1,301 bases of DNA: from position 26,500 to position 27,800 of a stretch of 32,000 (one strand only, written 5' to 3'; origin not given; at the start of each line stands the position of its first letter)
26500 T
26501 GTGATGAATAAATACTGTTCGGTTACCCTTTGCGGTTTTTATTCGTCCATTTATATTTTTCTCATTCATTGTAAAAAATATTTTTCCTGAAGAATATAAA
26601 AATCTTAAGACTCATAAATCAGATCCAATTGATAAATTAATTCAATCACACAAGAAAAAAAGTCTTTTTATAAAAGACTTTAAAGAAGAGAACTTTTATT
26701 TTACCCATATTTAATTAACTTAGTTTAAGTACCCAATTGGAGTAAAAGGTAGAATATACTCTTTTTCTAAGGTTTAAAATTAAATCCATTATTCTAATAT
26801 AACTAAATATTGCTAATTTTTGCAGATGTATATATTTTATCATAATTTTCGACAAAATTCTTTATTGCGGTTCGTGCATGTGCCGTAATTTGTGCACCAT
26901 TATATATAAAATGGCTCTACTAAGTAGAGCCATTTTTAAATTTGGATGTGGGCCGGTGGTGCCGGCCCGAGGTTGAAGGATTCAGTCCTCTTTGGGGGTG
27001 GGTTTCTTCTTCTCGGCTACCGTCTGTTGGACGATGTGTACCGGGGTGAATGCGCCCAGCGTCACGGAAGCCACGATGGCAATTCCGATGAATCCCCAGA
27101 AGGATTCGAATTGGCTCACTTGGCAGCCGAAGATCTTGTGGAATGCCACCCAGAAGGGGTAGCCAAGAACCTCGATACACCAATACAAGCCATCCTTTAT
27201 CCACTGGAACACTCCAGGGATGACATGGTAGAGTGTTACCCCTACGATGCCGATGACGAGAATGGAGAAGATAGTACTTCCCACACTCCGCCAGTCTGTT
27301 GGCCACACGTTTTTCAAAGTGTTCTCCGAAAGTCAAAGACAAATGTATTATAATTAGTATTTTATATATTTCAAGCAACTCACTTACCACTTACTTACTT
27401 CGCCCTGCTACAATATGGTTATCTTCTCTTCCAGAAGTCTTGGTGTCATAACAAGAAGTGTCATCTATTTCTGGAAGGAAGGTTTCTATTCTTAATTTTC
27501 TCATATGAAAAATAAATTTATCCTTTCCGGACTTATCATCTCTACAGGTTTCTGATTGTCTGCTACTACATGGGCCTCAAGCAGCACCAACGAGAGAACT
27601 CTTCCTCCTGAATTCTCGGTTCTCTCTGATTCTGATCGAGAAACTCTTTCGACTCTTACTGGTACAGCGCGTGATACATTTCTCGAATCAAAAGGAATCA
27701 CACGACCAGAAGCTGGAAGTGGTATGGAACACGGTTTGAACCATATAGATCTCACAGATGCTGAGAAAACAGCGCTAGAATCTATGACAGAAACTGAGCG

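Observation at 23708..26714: Fused nuclease-SF1 helicase with an overlapping unknown partner, immediately outside the island boundary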

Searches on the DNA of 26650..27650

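Call 61: search_rna_families(source=window, start=26650, end=27650, threshold=evalue, max_evalue=1)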
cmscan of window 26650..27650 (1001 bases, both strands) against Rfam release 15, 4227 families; matches with E-value up to 1: 2.
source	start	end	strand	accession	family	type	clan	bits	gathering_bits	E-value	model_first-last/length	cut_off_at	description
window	27429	27510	-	RF01592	plasmodium_snoR17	Gene; snRNA; snoRNA; CD-box;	-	28.7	51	0.54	1-80/80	no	small nucleolar RNA snoR17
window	26887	26936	-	RF00032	Histone3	Cis-reg;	-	20.1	34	0.012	1-46/46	no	Histone 3' UTR stem-loop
